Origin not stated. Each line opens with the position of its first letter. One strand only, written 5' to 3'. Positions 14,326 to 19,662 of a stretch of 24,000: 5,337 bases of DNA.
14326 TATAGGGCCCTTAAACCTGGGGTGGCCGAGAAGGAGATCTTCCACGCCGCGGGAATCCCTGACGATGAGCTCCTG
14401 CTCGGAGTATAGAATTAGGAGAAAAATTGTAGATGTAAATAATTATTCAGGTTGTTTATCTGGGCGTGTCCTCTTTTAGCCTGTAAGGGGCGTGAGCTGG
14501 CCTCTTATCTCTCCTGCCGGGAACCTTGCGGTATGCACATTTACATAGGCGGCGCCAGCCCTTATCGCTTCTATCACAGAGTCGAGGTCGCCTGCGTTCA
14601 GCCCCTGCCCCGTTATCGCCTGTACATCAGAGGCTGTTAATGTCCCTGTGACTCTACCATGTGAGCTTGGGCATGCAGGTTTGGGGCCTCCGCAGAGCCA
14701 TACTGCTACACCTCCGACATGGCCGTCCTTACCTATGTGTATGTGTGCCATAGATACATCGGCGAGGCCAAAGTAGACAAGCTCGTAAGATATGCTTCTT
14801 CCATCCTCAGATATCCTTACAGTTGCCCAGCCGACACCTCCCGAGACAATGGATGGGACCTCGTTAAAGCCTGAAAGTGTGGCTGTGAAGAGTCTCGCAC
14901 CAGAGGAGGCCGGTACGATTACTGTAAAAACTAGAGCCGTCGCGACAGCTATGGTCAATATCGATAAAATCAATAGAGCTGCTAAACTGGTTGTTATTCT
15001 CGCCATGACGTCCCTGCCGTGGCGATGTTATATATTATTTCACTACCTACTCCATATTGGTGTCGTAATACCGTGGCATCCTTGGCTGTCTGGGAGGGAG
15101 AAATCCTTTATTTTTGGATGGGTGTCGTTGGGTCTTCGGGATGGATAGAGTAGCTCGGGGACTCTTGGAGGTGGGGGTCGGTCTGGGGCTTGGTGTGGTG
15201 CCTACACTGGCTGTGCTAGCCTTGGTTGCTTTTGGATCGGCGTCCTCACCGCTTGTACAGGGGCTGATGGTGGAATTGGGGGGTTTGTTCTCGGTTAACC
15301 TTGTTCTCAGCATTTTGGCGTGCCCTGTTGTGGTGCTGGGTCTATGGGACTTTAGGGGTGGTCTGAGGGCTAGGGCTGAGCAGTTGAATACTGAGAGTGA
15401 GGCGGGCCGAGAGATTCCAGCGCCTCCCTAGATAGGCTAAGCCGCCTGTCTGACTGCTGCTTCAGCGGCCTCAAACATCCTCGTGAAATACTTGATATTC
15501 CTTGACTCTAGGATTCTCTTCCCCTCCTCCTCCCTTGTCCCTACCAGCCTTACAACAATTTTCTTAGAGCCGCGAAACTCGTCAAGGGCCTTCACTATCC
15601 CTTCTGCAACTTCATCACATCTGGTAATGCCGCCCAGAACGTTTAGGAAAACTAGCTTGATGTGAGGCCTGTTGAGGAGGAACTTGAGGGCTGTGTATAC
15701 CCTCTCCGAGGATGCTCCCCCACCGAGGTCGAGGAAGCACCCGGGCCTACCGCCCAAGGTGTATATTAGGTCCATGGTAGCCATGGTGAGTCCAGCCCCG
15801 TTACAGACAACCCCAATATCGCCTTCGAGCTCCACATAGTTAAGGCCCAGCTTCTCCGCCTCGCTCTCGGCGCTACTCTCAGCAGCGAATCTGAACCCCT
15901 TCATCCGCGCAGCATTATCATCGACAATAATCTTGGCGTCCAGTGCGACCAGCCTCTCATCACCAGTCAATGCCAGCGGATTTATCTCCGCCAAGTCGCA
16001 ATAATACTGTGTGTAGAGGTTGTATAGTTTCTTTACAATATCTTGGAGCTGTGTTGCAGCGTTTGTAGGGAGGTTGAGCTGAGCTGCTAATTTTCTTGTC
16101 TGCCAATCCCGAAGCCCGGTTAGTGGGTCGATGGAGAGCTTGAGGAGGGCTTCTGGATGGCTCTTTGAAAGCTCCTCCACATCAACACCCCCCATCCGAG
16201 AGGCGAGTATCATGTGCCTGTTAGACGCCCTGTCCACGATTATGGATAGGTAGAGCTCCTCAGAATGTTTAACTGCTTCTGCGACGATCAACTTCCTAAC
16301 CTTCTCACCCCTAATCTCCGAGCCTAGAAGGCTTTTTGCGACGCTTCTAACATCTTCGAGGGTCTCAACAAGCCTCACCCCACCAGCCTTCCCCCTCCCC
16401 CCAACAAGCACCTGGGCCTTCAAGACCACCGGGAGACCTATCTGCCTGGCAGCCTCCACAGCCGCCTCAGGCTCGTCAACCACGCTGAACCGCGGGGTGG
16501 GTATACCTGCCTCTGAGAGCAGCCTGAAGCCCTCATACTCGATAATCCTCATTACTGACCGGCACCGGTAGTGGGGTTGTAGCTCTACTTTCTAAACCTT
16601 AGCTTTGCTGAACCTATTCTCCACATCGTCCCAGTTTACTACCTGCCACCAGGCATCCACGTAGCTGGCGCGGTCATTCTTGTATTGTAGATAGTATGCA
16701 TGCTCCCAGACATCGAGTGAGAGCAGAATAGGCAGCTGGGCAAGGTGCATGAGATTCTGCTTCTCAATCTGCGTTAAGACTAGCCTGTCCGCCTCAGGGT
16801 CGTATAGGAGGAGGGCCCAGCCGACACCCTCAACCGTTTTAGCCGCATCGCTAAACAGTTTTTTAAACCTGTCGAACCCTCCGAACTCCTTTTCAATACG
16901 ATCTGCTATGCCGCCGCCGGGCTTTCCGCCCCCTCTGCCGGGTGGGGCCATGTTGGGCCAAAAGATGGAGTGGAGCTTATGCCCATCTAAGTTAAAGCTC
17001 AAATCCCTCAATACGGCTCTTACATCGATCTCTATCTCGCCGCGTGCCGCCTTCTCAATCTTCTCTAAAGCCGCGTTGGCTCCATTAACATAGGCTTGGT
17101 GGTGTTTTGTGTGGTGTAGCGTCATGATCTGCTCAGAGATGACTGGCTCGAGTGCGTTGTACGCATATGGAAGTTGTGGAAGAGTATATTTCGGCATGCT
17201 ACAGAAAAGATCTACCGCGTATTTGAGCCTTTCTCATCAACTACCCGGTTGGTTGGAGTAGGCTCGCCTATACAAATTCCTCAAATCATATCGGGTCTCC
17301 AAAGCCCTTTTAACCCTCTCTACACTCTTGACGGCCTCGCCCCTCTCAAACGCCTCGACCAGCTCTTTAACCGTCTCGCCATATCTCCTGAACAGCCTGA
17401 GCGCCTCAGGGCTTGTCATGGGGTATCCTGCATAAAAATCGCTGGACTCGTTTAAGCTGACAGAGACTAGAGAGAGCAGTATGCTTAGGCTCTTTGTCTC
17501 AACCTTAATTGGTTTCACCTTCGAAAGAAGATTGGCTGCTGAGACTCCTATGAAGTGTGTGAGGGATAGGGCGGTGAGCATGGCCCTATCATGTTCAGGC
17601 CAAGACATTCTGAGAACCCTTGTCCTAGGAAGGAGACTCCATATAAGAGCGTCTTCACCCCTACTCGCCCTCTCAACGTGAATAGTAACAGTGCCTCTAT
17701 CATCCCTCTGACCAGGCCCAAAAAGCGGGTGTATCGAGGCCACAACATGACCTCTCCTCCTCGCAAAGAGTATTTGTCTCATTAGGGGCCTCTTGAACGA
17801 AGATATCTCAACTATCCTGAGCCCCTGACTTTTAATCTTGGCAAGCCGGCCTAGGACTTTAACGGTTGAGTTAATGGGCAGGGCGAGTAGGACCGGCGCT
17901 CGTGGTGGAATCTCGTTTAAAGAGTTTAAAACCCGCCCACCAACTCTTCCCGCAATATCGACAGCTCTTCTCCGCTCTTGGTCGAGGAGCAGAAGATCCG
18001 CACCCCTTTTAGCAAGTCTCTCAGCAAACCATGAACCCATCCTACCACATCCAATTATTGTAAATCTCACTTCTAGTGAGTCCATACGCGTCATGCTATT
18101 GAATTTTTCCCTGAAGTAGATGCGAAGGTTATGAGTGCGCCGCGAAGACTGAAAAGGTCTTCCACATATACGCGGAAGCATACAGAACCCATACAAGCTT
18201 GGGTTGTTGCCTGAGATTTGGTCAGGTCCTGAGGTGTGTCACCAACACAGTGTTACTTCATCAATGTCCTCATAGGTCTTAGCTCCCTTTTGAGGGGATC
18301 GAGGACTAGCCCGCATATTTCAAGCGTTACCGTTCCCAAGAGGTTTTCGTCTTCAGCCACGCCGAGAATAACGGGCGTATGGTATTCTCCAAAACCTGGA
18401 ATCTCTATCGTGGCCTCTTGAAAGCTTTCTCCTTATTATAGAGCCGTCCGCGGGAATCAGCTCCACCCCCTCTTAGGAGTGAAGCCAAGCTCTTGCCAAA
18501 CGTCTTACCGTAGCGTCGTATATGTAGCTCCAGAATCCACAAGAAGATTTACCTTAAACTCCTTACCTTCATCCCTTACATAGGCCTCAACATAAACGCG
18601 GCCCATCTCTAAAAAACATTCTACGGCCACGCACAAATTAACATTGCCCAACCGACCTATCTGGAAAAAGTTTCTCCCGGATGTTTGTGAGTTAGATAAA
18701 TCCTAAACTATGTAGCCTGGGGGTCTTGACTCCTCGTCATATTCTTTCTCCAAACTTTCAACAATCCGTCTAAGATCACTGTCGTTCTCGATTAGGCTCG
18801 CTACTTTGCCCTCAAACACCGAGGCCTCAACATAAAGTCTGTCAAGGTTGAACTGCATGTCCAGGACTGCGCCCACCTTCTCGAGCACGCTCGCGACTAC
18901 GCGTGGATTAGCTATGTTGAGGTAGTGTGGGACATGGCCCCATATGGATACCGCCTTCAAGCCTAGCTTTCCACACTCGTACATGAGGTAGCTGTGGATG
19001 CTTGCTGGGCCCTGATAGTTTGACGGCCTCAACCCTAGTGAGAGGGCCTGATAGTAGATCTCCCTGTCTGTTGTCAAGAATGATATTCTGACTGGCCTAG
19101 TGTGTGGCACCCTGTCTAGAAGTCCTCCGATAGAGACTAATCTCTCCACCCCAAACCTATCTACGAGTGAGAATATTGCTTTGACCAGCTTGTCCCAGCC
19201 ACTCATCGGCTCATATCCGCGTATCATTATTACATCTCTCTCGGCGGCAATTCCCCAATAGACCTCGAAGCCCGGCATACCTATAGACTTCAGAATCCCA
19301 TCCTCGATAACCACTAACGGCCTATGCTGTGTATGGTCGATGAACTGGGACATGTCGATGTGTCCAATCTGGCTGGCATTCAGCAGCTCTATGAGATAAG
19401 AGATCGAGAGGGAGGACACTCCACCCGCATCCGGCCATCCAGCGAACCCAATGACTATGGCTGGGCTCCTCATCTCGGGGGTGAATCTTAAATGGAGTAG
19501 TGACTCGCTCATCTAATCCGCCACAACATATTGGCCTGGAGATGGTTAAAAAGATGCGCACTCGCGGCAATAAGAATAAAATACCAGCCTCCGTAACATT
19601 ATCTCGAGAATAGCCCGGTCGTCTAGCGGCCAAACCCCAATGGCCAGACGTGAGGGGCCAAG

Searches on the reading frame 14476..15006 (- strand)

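Call 7: search_protein_families(library=ncbifam, proteins=[window:14476-15006:-], max_evalue=0.001)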
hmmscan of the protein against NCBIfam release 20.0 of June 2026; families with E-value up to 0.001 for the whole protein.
window:14476-15006:- (176 aa): 0 families

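Call 8: search_protein_families(library=pfam, proteins=[window:14476-15006:-], max_evalue=0.001)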
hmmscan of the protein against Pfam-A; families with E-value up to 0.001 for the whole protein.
window:14476-15006:- (176 aa): 1 family
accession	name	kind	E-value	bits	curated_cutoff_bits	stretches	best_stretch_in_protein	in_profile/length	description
PF07452.17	CHRD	-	1.6e-27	97.2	24.1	1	40-171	1-117/117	CHRD domain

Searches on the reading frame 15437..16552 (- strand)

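Call 7: search_protein_families(library=ncbifam, proteins=[window:15437-16552:-], max_evalue=0.001)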
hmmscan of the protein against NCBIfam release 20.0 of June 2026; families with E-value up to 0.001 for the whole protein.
window:15437-16552:- (371 aa): 20 families
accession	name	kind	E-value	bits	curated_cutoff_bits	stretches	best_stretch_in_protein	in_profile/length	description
NF001913.0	PRK00696.1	equivalog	9.7e-125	416.6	370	1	1-370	1-385/388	ADP-forming succinate--CoA ligase subunit beta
TIGR01016.1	sucCoAbeta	subfamily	5.4e-119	397.6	375.55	1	1-370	1-385/386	succinate-CoA ligase subunit beta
NF010647.0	PRK14046.1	equivalog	1.5e-96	323.8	604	1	1-368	1-383/392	malate--CoA ligase subunit beta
NF045493.1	HydDutCoALig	equivalog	7.9e-10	37.9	1300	1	3-128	485-613/698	4-hydroxybutyrate--CoA ligase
NF045492.1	HydPropCoALig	equivalog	2.3e-07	29.6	1300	1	6-214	22-233/700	3-hydroxypropionate--CoA ligase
TIGR00877.1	purD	equivalog_domain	9.6e-07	27.9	288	1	11-115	111-211/425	phosphoribosylamine--glycine ligase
NF010623.0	PRK14016.1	subfamily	1.2e-06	27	877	1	10-65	220-275/871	cyanophycin synthetase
TIGR02144.1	LysX_arch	equivalog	1.7e-06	27.4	275.6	1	11-84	94-160/281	lysine biosynthesis protein LysX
NF004679.0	PRK06019.1-5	equivalog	2.2e-06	26.8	326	1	10-112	105-196/376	5-(carboxyamino)imidazole ribonucleotide synthase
NF004680.0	PRK06019.1-6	equivalog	2.6e-06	26.4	327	1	12-100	124-203/405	5-(carboxyamino)imidazole ribonucleotide synthase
NF045494.1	AcCoALig_Archglob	equivalog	3.8e-06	25.6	1200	1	3-78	3-80/665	acetate--CoA ligase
TIGR01369.1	CPSaseII_lrg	equivalog_domain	9.4e-06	23.5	1027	1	11-112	134-227/1052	carbamoyl-phosphate synthase (glutamine-hydrolyzing) large subunit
TIGR02068.2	cya_phycin_syn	equivalog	3.1e-05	22.2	850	1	10-94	219-308/862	cyanophycin synthetase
NF003671.0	PRK05294.1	equivalog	7.8e-05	20.5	599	1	11-114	135-230/1058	carbamoyl-phosphate synthase large subunit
TIGR00768.1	rimK_fam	subfamily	0.00016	21.1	143.4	1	10-97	93-173/276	RimK family alpha-L-glutamate ligase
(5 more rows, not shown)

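Call 8: search_protein_families(library=pfam, proteins=[window:15437-16552:-], max_evalue=0.001)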
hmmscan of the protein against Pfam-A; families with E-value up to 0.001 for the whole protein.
window:15437-16552:- (371 aa): 7 families
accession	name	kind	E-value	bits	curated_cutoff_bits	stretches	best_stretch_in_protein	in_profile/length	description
PF08442.15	ATP-grasp_2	-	1.2e-60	205.1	29.5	1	3-194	2-201/202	ATP-grasp domain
PF00549.24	Ligase_CoA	-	2.4e-21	76.6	24.5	1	250-365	2-124/128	CoA-ligase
PF24948.1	Citrate_synth_N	-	1.1e-18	67.9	83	1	42-215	54-225/232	ATP-citrate synthase ATP-grasp domain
PF13549.11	ATP-grasp_5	-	4.8e-15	56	27.6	1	5-210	12-221/221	ATP-grasp domain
PF02222.28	ATP-grasp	-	9.6e-08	32.3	27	1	11-112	2-92/179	ATP-grasp domain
PF01071.24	GARS_A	-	1.8e-07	31.6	27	1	11-117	9-111/194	Phosphoribosylglycinamide synthetase, ATP-grasp (A) domain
PF02786.22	CPSase_L_D2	-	1.3e-05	25.2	19.8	1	12-111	9-106/211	Carbamoyl-phosphate synthase L chain, ATP binding domain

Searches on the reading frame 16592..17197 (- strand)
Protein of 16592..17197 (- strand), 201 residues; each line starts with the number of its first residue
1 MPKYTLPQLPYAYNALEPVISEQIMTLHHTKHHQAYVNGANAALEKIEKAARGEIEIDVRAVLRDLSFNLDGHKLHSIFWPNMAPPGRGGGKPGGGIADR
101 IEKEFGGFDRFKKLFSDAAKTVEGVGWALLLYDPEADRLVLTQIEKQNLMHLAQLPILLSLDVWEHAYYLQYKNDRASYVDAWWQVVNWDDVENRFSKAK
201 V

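Call 7: search_protein_families(library=ncbifam, proteins=[window:16592-17197:-], max_evalue=0.001)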
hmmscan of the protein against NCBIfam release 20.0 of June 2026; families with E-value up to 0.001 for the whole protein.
window:16592-17197:- (201 aa): 3 families
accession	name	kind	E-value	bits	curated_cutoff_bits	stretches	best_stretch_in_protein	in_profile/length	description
NF041312.1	Superox_dis_Halo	equivalog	6.4e-59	199.3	300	1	6-199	2-191/196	superoxide dismutase [Mn]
NF008177.0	PRK10925.1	equivalog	6.5e-46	156.7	363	1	4-199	3-205/206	superoxide dismutase [Mn]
NF007832.0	PRK10543.1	equivalog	1.7e-38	132.1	348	1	4-196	3-191/193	superoxide dismutase [Fe]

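Call 8: search_protein_families(library=pfam, proteins=[window:16592-17197:-], max_evalue=0.001)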
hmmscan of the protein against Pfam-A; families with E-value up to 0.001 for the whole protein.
window:16592-17197:- (201 aa): 2 families
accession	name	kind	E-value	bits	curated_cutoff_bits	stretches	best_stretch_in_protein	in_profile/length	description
PF02777.23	Sod_Fe_C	-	2.6e-35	121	20.9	1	95-195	3-102/102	Iron/manganese superoxide dismutases, C-terminal domain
PF00081.27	Sod_Fe_N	-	1.2e-31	109.5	27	1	3-84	1-82/82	Iron/manganese superoxide dismutases, alpha-hairpin domain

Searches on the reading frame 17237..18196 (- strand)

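Call 7: search_protein_families(library=ncbifam, proteins=[window:17237-18196:-], max_evalue=0.001)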
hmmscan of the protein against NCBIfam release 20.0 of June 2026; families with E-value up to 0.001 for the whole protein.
window:17237-18196:- (319 aa): 10 families
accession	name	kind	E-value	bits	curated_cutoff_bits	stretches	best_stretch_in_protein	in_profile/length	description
NF006409.0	PRK08655.1-3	equivalog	1.5e-21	77.3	310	1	47-315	5-284/290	prephenate dehydrogenase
NF008400.0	PRK11199.1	equivalog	1.4e-13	50.6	273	1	45-295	102-343/374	bifunctional chorismate mutase/prephenate dehydrogenase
NF006411.0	PRK08655.1-5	equivalog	6.5e-13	48.3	464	1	47-301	8-270/443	prephenate dehydrogenase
NF006408.0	PRK08655.1-2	equivalog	4.3e-11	42.2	422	1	42-228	6-196/441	prephenate dehydrogenase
NF006410.0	PRK08655.1-4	equivalog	2e-10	40.1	498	1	46-290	8-267/446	prephenate dehydrogenase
NF006407.0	PRK08655.1-1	equivalog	3.3e-09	36.1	834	1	47-228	6-192/439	prephenate dehydrogenase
NF005032.0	PRK06444.1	equivalog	1.9e-08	34.2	293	1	103-253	36-170/197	prephenate dehydrogenase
NF006307.0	PRK08507.1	equivalog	1.6e-05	24.2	295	1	45-160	3-117/275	prephenate dehydrogenase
NF005110.0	PRK06545.2-2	equivalog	0.00066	18.9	385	0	41-121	69-148/423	prephenate dehydrogenase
TIGR00872.1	gnd_rel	equivalog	0.00068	19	297.2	0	45-130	3-91/299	phosphogluconate dehydrogenase (NAD(+)-dependent, decarboxylating)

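Call 8: search_protein_families(library=pfam, proteins=[window:17237-18196:-], max_evalue=0.001)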
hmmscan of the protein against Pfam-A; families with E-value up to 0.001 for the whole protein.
window:17237-18196:- (319 aa): 3 families
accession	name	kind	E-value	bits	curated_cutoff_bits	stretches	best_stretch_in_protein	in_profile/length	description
PF02153.23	PDH_N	-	7.1e-06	26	26.5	1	67-161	13-107/154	Prephenate dehydrogenase, nucleotide-binding domain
PF03807.23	F420_oxidored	-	0.00018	22.5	21.6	1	45-130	2-90/94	NADP oxidoreductase coenzyme F420-dependent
PF02558.23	ApbA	-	0.00085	19.4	22.2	0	46-78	2-33/150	Ketopantoate reductase PanE/ApbA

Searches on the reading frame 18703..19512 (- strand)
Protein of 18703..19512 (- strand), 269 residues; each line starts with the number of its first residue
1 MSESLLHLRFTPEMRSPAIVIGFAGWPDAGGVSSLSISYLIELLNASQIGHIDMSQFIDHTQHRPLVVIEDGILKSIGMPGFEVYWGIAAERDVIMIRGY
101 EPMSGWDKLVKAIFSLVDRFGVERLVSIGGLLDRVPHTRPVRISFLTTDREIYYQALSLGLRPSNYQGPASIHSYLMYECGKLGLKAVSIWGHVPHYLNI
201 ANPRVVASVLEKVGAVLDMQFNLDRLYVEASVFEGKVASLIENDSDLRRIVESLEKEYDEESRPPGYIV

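Call 7: search_protein_families(library=ncbifam, proteins=[window:18703-19512:-], max_evalue=0.001)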
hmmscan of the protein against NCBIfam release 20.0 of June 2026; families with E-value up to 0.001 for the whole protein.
window:18703-19512:- (269 aa): 1 family
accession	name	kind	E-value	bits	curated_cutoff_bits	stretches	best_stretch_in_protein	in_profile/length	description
TIGR00161.1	TIGR00161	hypoth_equivalog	1.4e-07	31.5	199.25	1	24-245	22-226/239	proteasome assembly chaperone family protein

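Call 8: search_protein_families(library=pfam, proteins=[window:18703-19512:-], max_evalue=0.001)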
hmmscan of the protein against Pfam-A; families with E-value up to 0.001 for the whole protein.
window:18703-19512:- (269 aa): 1 family
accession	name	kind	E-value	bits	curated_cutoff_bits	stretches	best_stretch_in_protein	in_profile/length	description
PF09754.15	PAC2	-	6.2e-46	157.3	25.8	1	23-240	2-214/215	PAC2 family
